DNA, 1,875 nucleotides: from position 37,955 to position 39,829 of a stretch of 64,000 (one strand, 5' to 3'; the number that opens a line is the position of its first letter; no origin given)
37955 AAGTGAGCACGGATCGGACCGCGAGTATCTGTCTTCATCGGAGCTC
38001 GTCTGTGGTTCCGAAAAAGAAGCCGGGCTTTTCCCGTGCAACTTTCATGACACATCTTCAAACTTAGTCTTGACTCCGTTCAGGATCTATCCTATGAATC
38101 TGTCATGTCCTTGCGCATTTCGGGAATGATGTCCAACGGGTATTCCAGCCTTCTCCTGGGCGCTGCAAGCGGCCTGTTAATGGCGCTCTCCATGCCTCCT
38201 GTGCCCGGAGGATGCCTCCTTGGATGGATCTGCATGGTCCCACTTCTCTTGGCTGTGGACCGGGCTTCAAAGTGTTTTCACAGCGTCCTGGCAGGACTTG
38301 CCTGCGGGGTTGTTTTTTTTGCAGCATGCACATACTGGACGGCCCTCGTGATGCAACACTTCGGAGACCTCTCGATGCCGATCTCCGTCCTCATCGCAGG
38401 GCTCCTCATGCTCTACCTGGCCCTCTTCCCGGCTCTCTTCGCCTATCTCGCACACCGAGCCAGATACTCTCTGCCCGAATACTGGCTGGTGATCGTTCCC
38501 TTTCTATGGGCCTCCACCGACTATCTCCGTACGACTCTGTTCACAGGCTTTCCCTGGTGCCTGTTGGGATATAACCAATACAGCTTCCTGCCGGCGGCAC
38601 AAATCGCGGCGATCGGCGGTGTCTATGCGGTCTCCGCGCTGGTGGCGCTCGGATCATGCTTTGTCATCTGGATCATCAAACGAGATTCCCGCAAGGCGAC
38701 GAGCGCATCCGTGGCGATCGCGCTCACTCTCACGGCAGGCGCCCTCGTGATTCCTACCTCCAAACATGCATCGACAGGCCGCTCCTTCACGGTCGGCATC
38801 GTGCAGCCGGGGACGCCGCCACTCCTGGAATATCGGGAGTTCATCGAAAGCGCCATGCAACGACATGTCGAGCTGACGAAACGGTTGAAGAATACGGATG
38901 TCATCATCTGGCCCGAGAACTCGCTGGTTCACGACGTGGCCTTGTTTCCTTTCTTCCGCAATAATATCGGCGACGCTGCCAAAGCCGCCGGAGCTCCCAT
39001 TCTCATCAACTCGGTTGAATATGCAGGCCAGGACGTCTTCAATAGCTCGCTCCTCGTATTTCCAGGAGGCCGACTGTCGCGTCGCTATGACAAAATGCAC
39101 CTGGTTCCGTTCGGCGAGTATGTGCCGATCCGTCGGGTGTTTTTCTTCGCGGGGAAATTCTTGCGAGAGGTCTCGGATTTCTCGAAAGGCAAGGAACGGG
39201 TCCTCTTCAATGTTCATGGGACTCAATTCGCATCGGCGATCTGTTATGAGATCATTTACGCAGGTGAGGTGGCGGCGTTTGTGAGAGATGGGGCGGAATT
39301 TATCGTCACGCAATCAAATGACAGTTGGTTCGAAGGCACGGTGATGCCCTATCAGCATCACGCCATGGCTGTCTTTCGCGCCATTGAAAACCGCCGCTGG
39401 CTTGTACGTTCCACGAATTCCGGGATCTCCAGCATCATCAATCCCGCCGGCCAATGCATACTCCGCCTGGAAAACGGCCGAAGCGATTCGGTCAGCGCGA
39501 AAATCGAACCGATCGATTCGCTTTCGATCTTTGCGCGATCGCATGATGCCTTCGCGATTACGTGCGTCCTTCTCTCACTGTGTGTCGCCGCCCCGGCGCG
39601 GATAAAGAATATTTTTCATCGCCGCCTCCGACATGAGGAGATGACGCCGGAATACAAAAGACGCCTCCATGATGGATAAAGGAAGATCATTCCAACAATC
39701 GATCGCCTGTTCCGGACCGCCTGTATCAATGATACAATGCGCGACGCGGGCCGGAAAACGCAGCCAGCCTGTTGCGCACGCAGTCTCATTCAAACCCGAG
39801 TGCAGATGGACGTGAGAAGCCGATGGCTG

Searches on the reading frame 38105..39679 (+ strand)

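Call 69: search_protein_families(library=pfam, proteins=[window:38105-39679:+], max_evalue=0.00001)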
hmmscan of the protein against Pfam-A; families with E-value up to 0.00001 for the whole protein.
window:38105-39679:+ (524 aa): 2 families
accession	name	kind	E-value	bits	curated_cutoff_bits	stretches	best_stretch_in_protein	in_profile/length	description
PF20154.4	LNT_N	-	4.6e-34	118.3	27.1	1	22-185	1-158/159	Apolipoprotein N-acyltransferase N-terminal domain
PF00795.27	CN_hydrolase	-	3.4e-26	92.6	23.2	1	231-457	3-236/256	Carbon-nitrogen hydrolase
